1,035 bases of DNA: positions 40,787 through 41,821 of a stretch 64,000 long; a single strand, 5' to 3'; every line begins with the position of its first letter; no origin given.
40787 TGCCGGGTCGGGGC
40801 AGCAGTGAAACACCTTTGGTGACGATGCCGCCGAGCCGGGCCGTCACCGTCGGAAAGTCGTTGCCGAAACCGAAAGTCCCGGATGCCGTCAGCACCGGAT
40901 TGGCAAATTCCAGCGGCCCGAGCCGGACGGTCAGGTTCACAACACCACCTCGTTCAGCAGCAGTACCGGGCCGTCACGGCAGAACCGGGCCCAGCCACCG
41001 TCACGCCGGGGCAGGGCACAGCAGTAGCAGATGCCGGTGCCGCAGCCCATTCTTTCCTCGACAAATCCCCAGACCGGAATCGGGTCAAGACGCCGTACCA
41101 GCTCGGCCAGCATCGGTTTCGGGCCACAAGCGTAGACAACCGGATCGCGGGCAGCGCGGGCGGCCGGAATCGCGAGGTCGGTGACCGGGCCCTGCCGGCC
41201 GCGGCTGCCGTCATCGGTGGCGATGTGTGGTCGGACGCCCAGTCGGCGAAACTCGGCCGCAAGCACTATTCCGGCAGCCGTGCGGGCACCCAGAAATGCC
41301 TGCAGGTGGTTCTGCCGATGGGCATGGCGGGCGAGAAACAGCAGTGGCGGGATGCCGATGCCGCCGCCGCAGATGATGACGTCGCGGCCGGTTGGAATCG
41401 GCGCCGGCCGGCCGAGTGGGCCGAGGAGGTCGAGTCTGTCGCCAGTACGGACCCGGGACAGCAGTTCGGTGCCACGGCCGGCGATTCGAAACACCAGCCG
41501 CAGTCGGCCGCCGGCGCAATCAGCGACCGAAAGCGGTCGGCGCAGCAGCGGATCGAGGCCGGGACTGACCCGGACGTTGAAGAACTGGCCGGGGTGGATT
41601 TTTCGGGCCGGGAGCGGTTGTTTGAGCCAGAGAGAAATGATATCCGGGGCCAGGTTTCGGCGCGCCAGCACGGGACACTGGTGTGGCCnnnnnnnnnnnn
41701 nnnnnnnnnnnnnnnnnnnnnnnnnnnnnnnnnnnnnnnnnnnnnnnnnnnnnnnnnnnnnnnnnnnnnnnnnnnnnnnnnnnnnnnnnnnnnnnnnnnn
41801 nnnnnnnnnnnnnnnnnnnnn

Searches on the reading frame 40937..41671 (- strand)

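Call 19: search_protein_families(library=pfam, proteins=[window:40937-41671:-], max_evalue=0.001)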
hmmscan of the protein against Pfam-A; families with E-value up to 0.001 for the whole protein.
window:40937-41671:- (244 aa): 2 families
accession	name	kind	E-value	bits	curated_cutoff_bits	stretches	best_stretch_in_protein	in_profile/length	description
PF10418.14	DHODB_Fe-S_bind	-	4.1e-11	42.9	23.9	1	205-242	1-40/41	Iron-sulfur cluster binding domain of dihydroorotate dehydrogenase B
PF00175.26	NAD_binding_1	-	0.00034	21.7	22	1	102-189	3-105/109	Oxidoreductase NAD-binding domain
